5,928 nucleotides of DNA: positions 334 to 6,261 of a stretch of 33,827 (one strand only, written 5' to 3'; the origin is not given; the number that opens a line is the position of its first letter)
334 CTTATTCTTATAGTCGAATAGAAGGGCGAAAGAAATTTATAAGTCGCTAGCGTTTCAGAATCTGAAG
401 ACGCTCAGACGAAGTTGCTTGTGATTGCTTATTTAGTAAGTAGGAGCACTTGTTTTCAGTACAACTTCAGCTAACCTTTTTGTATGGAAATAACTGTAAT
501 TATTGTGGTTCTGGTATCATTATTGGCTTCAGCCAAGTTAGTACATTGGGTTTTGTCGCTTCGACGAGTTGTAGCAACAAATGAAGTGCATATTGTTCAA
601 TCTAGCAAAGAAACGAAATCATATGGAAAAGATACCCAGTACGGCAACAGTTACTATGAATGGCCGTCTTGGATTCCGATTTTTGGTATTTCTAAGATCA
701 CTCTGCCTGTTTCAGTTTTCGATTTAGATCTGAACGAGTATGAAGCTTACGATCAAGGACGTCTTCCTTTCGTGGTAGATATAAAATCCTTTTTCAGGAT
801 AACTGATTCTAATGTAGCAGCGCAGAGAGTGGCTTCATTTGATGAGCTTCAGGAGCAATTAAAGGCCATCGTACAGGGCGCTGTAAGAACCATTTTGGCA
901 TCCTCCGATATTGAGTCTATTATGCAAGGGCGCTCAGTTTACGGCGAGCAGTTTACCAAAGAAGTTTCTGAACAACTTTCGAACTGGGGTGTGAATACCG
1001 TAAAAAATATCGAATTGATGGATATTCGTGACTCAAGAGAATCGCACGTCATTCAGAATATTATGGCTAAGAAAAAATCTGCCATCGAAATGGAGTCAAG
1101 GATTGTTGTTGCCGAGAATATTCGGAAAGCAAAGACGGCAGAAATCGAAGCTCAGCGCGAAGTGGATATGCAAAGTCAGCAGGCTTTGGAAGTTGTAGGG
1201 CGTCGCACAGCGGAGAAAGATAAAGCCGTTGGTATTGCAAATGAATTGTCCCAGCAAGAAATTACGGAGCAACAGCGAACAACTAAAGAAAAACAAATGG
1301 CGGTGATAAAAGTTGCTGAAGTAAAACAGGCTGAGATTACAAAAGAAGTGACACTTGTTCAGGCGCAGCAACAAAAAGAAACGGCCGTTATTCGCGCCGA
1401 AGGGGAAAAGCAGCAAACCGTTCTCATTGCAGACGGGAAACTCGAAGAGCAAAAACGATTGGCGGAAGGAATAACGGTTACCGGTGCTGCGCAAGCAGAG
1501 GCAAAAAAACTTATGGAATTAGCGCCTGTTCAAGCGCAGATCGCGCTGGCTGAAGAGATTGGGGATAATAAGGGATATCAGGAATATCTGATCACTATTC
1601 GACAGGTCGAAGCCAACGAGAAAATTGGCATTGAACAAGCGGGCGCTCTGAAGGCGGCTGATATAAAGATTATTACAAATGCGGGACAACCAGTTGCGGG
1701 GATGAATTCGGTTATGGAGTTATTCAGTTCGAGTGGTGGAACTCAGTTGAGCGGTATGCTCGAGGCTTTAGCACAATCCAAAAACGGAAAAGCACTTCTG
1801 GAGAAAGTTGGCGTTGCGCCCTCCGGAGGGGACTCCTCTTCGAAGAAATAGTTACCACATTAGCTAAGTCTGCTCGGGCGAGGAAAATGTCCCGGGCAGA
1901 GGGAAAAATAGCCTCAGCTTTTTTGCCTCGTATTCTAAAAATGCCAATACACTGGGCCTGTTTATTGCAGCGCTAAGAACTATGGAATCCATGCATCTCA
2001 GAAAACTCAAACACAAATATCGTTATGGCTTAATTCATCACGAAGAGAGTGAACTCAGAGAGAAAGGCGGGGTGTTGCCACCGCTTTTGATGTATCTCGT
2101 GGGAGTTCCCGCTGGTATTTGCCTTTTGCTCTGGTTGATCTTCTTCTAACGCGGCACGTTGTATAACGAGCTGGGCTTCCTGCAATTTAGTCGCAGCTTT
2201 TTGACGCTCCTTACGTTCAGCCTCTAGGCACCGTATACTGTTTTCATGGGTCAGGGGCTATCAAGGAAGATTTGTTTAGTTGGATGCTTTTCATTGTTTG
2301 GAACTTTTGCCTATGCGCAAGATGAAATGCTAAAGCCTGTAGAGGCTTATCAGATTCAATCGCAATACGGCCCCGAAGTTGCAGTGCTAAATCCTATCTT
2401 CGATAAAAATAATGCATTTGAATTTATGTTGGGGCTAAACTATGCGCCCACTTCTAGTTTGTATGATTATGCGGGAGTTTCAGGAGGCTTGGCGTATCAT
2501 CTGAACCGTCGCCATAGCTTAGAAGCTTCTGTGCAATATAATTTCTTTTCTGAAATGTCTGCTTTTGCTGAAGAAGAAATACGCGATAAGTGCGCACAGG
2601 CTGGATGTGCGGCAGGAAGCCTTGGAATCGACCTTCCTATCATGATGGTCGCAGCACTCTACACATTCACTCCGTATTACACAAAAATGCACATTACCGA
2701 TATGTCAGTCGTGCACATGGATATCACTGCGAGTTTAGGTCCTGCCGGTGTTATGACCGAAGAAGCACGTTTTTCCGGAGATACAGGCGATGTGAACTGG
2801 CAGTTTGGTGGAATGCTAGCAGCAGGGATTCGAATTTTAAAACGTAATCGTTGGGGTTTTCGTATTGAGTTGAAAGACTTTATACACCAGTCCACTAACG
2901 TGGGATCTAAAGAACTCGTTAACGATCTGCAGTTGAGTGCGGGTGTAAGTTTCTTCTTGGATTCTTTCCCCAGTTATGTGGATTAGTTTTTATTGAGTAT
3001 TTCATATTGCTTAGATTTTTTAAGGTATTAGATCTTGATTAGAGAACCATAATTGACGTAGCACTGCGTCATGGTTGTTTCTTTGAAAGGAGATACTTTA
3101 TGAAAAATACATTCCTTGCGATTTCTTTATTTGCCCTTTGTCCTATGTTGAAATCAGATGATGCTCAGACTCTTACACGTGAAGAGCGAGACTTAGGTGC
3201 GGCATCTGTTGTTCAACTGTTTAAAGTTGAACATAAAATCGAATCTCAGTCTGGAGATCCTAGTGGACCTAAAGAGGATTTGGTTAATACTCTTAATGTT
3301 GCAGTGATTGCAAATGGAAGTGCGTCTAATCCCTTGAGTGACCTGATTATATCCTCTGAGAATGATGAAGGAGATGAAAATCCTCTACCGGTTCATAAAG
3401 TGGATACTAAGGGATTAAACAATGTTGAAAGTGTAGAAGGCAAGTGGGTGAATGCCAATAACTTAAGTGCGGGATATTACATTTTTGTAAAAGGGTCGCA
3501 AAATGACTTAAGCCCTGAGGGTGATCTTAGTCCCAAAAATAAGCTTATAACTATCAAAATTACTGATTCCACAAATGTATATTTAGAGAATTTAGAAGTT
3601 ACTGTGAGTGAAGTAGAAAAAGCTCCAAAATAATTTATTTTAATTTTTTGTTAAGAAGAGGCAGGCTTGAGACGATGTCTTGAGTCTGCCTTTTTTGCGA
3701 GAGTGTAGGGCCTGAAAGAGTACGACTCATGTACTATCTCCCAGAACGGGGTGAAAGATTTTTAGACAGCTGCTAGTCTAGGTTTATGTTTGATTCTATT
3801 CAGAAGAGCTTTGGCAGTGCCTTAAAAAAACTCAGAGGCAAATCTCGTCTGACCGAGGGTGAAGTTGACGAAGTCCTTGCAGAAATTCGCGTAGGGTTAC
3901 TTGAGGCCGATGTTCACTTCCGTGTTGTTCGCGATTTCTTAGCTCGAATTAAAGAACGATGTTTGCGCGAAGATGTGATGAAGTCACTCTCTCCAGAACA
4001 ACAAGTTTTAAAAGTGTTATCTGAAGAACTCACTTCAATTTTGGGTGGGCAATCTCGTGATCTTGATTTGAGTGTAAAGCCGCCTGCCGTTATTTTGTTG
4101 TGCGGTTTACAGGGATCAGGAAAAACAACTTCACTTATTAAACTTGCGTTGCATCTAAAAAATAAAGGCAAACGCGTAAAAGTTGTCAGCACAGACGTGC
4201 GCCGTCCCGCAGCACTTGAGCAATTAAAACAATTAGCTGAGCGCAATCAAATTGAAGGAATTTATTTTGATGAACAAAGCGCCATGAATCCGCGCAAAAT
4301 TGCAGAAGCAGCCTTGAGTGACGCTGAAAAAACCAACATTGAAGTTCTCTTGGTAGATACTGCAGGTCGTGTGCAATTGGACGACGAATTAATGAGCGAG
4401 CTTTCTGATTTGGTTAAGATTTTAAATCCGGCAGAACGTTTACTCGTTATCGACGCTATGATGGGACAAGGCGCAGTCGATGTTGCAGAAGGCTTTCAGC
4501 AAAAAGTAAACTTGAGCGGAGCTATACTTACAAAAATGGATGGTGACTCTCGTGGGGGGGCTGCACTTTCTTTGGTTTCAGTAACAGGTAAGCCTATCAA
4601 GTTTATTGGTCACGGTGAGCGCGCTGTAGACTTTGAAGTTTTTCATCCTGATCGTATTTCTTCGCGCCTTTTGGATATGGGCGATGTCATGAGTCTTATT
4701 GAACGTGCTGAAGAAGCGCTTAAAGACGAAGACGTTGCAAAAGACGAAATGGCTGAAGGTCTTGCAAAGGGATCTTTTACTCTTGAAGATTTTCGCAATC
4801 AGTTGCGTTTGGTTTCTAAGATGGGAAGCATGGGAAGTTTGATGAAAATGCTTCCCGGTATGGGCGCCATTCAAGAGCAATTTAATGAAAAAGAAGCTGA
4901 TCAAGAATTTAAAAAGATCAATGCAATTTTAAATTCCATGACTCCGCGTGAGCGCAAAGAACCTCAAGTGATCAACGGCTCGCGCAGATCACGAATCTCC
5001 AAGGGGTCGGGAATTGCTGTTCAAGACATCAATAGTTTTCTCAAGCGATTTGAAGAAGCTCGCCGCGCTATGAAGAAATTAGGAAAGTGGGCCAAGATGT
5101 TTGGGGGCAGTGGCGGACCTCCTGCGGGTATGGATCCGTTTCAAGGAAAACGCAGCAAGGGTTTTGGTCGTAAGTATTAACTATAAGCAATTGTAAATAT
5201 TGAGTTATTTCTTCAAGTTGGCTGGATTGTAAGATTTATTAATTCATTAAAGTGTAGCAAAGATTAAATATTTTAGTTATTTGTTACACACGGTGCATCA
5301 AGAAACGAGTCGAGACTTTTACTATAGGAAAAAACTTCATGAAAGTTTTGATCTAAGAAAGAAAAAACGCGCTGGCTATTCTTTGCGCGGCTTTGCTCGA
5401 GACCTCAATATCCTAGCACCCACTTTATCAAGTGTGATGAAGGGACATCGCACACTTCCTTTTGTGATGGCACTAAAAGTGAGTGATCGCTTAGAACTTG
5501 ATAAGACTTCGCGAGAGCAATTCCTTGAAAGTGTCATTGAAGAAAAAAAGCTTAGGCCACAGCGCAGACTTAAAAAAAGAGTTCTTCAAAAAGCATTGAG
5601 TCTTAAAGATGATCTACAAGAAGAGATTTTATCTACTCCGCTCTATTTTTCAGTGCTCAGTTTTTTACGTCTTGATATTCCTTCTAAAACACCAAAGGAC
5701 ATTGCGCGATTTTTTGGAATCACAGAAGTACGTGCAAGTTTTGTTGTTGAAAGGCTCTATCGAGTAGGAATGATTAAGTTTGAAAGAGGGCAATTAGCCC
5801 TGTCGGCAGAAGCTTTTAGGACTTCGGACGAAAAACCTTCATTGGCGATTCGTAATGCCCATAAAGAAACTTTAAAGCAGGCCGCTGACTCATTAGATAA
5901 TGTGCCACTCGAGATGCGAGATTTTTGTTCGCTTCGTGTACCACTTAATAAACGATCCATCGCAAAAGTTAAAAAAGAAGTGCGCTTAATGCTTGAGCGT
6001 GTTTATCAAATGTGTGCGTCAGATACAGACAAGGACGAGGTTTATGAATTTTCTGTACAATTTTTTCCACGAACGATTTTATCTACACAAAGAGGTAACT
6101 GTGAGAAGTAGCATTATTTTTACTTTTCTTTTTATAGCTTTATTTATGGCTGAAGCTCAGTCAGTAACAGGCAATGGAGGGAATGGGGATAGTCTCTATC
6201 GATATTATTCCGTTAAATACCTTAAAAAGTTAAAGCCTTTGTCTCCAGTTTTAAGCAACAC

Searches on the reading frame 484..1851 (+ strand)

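Call 7: search_protein_families(library=pfam, proteins=[window:484-1851:+], max_evalue=0.001)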
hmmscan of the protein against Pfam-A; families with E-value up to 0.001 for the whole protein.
window:484-1851:+ (455 aa): 1 family
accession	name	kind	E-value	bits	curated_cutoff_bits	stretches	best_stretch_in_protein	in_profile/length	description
PF01145.31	Band_7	-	1.6e-11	45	23.6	1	30-211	3-173/176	SPFH domain / Band 7 family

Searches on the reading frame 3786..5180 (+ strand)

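Call 7: search_protein_families(library=pfam, proteins=[window:3786-5180:+], max_evalue=0.001)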
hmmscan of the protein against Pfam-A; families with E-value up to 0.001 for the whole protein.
window:3786-5180:+ (464 aa): 12 families
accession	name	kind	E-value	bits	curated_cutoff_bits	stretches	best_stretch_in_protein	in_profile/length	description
PF00448.28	SRP54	-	4.5e-67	225.9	22.7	1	100-296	1-195/196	SRP54-type protein, GTPase domain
PF02978.25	SRP_SPB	-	6.9e-31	106.9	27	1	330-429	1-91/91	Signal peptide binding domain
PF02881.24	SRP54_N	-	6.2e-16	58.8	22.4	1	6-82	2-75/75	SRP54-type protein, helical bundle domain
PF13401.12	AAA_22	-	4.8e-07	30.6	27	1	101-214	6-111/130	AAA domain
PF01656.29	CbiA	-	1.6e-06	28.5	25.4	1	110-256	9-88/125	CobQ/CobB/MinD/ParA nucleotide binding domain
PF25199.1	nSTAND_NTPase5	-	5.7e-06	26.7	34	1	96-153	37-94/145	Novel STAND NTPase 5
PF07015.17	VirC1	-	2.7e-05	24.1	24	1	103-210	4-109/231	VirC1 protein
PF00005.33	ABC_tran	-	3.9e-05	24.7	25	1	91-250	2-126/137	ABC transporter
PF20720.3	nSTAND3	-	0.00033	20.8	27.2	0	102-162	19-72/155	Novel STAND NTPase 3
PF13614.12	AAA_31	-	0.00045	20.6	27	1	110-203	12-98/177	AAA domain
PF13671.12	AAA_33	-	0.00048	20.9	27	1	102-183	1-73/143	AAA domain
PF13604.12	AAA_30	-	0.00054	20.2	27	0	100-198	18-102/191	AAA domain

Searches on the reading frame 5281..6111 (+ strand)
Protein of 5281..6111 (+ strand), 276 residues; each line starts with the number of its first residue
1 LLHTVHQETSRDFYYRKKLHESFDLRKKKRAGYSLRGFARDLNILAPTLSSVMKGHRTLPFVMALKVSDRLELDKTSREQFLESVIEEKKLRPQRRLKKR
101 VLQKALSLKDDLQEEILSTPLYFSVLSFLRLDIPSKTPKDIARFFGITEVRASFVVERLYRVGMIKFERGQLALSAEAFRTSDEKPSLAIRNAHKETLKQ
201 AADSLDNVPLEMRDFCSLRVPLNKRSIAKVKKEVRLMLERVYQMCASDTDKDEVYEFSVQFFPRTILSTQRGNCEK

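Call 7: search_protein_families(library=pfam, proteins=[window:5281-6111:+], max_evalue=0.001)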
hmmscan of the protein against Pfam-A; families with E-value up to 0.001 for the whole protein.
window:5281-6111:+ (276 aa): 1 family
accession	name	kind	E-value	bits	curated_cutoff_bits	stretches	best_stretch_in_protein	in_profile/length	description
PF14394.12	DUF4423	-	9.5e-27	94.2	30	1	108-263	10-164/165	Domain of unknown function (DUF4423)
